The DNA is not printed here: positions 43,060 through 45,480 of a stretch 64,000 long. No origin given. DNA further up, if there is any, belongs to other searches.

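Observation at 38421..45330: L-rhamnose operon ends in an uncharacterised 706-aa membrane protein instead of a known rhamnose transporter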

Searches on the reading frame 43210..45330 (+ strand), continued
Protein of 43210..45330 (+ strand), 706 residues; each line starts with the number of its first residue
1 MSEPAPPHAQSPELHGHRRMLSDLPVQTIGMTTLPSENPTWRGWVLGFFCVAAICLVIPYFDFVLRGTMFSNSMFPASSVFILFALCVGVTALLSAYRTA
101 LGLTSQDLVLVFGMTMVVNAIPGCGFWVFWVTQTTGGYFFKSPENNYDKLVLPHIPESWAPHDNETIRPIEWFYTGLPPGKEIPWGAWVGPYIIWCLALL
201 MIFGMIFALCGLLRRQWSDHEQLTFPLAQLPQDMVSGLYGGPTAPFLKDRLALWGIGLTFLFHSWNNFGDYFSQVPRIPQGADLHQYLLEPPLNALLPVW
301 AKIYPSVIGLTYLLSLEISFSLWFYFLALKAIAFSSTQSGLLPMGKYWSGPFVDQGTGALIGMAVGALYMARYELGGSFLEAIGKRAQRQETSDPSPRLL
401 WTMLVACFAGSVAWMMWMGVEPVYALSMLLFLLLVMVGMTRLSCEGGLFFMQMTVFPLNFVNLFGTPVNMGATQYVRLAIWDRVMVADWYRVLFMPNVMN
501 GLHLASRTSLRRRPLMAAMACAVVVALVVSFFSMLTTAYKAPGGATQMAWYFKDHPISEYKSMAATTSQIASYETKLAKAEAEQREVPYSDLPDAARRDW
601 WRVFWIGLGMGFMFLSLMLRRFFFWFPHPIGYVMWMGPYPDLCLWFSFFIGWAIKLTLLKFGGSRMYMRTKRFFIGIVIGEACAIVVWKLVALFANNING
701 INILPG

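Call 36: find_encoding_contigs(protein=P0017, flank=10000, max_places=2)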
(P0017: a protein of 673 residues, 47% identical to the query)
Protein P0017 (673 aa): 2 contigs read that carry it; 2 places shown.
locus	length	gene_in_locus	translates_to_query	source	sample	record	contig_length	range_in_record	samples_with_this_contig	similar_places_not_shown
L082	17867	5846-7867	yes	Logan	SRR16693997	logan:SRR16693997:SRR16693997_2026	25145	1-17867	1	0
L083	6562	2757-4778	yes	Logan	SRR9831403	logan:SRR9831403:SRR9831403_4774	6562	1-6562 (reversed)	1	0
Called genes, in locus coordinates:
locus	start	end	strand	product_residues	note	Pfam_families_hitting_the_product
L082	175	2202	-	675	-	PF00701:DHDPS, PF13088:BNR_2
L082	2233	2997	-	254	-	PF03737:RraA-like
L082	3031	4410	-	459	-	PF24981:Beta-prop_ATRN-LZTR1 (faint), PF24681:Kelch_KLHDC2_KLHL20_DRC7 (faint), PF07646:Kelch_2 (faint), PF01344:Kelch_1 (faint), PF25210:Kelch_FKB95 (faint)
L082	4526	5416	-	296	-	PF01418:HTH_6, PF13580:SIS_2 (faint), PF01380:SIS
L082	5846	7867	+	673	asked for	PF20581:DUF6785, PF20580:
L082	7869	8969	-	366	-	PF17996:CE2_N, PF00657:Lipase_GDSL, PF13472:Lipase_GDSL_2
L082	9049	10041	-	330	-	PF01073:3Beta_HSD, PF01370:Epimerase, PF02719:Polysacc_synt_2 (weak), PF04321:RmlD_sub_bind, PF05368:NmrA (weak), PF13460:NAD_binding_10, PF16363:GDP_Man_Dehyd, PF07993:NAD_binding_4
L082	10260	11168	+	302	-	PF03935:SKN1_KRE6_Sbg1 (faint), PF00722:Glyco_hydro_16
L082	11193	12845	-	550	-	PF00501:AMP-binding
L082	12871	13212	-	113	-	-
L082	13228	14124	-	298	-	PF00561:Abhydrolase_1, PF12146:Hydrolase_4, PF12697:Abhydrolase_6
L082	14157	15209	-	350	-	PF00108:Thiolase_N (weak), PF08541:ACP_syn_III_C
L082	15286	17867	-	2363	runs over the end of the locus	PF00109:ketoacyl-synt, PF02801:Ketoacyl-synt_C, PF16197:KAsynt_C_assoc (weak), PF00109:ketoacyl-synt, PF02801:Ketoacyl-synt_C, PF00698:Acyl_transf_1 (weak), PF07977:FabA, PF07977:FabA, +1 more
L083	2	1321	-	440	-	?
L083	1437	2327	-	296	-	PF01418:HTH_6, PF13580:SIS_2 (faint), PF01380:SIS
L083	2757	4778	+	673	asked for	PF20581:DUF6785, PF20580:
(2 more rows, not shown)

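Call 43: find_related_loci(query=window:43210-45327:+, collection=metagenome_contigs, flank=10000)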
Query window:43210-45327:+ (706 aa) in metagenome_contigs; peptide patterns used: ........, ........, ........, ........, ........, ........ (x = any residue, [..] = any of these).
45 stretches matched a pattern, but none encodes a relative of the query by tblastn (E <= 1e-3).

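Call 44: find_related_loci(query=A2, collection=metagenome_contigs, flank=10000)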
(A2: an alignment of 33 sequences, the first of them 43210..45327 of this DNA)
Query A2 (706 aa) in metagenome_contigs; peptide patterns used: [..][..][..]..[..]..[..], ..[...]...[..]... (x = any residue, [..] = any of these).
600 stretches matched a pattern (row limit reached: there are more); 466 encode a relative of the query (tblastn E <= 1e-3); the best 80 are kept; 80 distinct loci.
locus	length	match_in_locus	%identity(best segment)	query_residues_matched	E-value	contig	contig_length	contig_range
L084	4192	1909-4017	55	5-704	0e+0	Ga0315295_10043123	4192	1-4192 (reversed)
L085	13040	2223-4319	48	19-705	0e+0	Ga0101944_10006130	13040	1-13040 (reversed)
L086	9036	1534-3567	44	37-703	0e+0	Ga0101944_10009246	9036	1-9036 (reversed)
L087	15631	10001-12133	40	7-703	3e-169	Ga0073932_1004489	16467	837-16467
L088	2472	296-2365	40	31-703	1e-171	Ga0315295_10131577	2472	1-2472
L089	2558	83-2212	42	15-703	8e-168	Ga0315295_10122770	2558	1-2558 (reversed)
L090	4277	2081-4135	40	39-706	6e-158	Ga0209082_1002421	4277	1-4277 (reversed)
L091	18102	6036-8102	39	1-682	1e-151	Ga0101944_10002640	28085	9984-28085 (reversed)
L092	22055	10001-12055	40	30-703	2e-151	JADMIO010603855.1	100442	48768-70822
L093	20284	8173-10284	38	8-697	8e-150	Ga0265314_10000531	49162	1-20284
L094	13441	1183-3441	35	30-697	6e-137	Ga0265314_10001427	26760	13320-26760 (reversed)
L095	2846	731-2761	38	36-697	2e-138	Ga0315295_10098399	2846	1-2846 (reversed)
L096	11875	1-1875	37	106-701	4e-129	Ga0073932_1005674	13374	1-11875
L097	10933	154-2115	37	79-701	8e-127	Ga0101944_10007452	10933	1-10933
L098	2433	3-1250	50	296-706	5e-126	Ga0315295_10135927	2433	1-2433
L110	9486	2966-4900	30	40-705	3e-72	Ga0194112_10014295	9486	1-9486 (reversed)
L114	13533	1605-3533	30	34-696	5e-70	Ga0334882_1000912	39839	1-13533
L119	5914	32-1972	28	30-705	7e-68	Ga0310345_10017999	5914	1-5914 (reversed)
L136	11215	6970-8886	29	40-704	2e-65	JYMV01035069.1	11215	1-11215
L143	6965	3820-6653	29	40-694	4e-64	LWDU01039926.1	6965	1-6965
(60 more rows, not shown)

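Call 47: search_protein_families(library=pfam, proteins=[L119:4012-4836:+, L136:5660-6457:+, L143:1911-3089:+, L143:1017-1811:+, L038:7293-9317:+, L025:13842-14981:+, L069:3385-8151:+, L114:327-1565:+, L022:2829-4004:-, L110:4952-7051:+], max_evalue=0.0001)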
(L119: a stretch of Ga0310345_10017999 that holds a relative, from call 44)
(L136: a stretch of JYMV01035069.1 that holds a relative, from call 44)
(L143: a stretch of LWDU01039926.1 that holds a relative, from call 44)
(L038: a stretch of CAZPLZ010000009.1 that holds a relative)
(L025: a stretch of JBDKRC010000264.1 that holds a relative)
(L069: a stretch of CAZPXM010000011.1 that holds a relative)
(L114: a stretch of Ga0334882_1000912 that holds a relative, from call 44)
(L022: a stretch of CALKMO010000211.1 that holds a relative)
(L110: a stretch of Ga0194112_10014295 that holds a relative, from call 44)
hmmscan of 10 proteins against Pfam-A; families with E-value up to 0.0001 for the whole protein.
L119:4012-4836:+ (275 aa): 1 family
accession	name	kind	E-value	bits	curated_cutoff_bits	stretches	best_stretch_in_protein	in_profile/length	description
PF13385.13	Laminin_G_3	-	2.5e-21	76.9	27.6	1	91-244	3-151/151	Concanavalin A-like lectin/glucanases superfamily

L136:5660-6457:+ (266 aa): 0 families

L143:1911-3089:+ (393 aa): 0 families

L143:1017-1811:+ (265 aa): 2 families
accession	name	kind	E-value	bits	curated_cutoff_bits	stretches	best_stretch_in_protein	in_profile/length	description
PF13561.12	adh_short_C2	-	1.9e-55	188.4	27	1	16-258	1-236/236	Enoyl-(Acyl carrier protein) reductase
PF00106.31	adh_short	-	1.8e-46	158.5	26.6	1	10-202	1-191/195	short chain dehydrogenase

L038:7293-9317:+ (675 aa): 0 families

L025:13842-14981:+ (380 aa): 1 family
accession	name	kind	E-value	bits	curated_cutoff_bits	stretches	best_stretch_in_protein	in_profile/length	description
PF01208.23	URO-D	-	1.2e-13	51.2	23.9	1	224-377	204-346/346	Uroporphyrinogen decarboxylase (URO-D)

L069:3385-8151:+ (1589 aa): 3 families
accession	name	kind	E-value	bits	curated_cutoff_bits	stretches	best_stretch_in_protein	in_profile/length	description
PF02687.27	FtsX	-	1.8e-15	57.5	25.5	1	1312-1423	5-118/120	FtsX-like permease C-terminal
PF12704.14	MacB_PCD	-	2.7e-06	28.2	27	1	1013-1201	4-177/207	MacB-like periplasmic core domain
PF04389.22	Peptidase_M28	-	2.2e-05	24.7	21.3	1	240-321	1-78/193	Peptidase family M28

L114:327-1565:+ (413 aa): 0 families

L022:2829-4004:- (392 aa): 6 families
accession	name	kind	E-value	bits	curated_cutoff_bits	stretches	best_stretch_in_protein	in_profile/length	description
PF01370.27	Epimerase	-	1.5e-51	175.6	20.9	1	67-310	1-240/240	NAD dependent epimerase/dehydratase family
PF16363.11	GDP_Man_Dehyd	-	2.3e-50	172.4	27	1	68-371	1-330/332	GDP-mannose 4,6 dehydratase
PF01073.25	3Beta_HSD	-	1.2e-14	54.5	22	1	68-288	1-221/280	3-beta hydroxysteroid dehydrogenase/isomerase family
PF04321.23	RmlD_sub_bind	-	5e-13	49.2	27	1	67-228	3-137/287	RmlD substrate binding domain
PF02719.21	Polysacc_synt_2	-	5.9e-13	49.1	20.2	1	67-293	1-214/293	Polysaccharide biosynthesis protein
PF07993.18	NAD_binding_4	-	9e-05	22.2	20.1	0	143-205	91-150/258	Male sterility protein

L110:4952-7051:+ (700 aa): 4 families
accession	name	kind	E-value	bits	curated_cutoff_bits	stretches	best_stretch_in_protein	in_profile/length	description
PF00456.26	Transketolase_N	-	6.5e-143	476.1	22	1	17-349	2-334/334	Transketolase, thiamine diphosphate binding domain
PF02779.29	Transket_pyr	-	1.8e-48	164.9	27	1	365-536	2-173/174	Transketolase, pyrimidine binding domain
PF22613.1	Transketolase_C_1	-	2.4e-44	150.6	27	1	552-665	1-113/113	Transketolase-like TK C-terminal domain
PF02780.25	Transketolase_C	-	2.1e-14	53.9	25.9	1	563-667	9-122/124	Transketolase, C-terminal domain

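Call 53: search_protein_families(library=pfam, alignment_id=A3, max_evalue=0.00001)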
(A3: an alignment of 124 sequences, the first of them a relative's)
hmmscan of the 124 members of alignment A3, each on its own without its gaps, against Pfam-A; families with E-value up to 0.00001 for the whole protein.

A. member 1, L081:4966-5559:+ (198 aa): 0 families

B. families by the number of members that match (of 124 scanned): 146 families (the first 25 are shown)
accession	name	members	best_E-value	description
PF00069.31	Pkinase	5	1.5e-52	Protein kinase domain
PF07714.23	PK_Tyr_Ser-Thr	5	1.5e-34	Protein tyrosine and serine/threonine kinase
PF01261.30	AP_endonuc_2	4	7.6e-41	Xylose isomerase-like TIM barrel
PF12833.13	HTH_18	4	1.1e-21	Helix-turn-helix domain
PF00165.29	HTH_AraC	4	2e-20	Bacterial regulatory helix-turn-helix proteins, AraC family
PF13377.12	Peripla_BP_3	3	3.1e-22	Periplasmic binding protein-like domain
PF00392.27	GntR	3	2.7e-16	Bacterial regulatory proteins, gntR family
PF05721.19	PhyH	3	4.5e-16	Phytanoyl-CoA dioxygenase (PhyH)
PF07719.23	TPR_2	3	6.4e-12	Tetratricopeptide repeat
PF00155.27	Aminotran_1_2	2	1.3e-65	Aminotransferase class I and II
PF13378.12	MR_MLE_C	2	8.5e-57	Enolase C-terminal domain-like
PF13531.11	SBP_bac_11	2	3.4e-45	Bacterial extracellular solute-binding protein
PF00072.30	Response_reg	2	1.7e-27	Response regulator receiver domain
PF00795.27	CN_hydrolase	2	1.3e-25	Carbon-nitrogen hydrolase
PF02518.31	HATPase_c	2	1.1e-20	Histidine kinase-, DNA gyrase B-, and HSP90-like ATPase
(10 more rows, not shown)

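Call 54: search_protein_representatives(alignment_id=A1)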
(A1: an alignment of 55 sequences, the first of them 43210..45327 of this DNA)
Query: 55 sequences, 709 profile positions. Proteins with E-value up to 0.001 (for the whole library): 8319; up to 1e-10: 6128; up to 1e-30: 3107. The best 150 are listed.
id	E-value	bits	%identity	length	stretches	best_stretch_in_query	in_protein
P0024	1.1e-270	916.1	-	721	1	11-706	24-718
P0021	1.1e-265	899.5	-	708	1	16-706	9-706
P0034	5.2e-253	857.7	-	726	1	7-708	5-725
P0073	1.5e-242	823.1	-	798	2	10-590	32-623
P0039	1.8e-242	822.8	-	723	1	8-708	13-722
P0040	2.5e-240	815.8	-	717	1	1-707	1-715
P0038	5.4e-228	775.0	-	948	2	6-585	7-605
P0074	2.6e-220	749.6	-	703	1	12-708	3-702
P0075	4.5e-219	745.5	-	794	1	32-708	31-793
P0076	1.5e-218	743.8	-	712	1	18-699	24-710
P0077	1.2e-216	737.5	-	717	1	8-696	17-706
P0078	2.0e-199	680.5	-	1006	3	66-597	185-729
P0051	1.6e-195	667.7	-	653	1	35-708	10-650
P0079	3.3e-193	660.0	-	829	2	165-708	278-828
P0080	2.4e-189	647.3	-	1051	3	243-708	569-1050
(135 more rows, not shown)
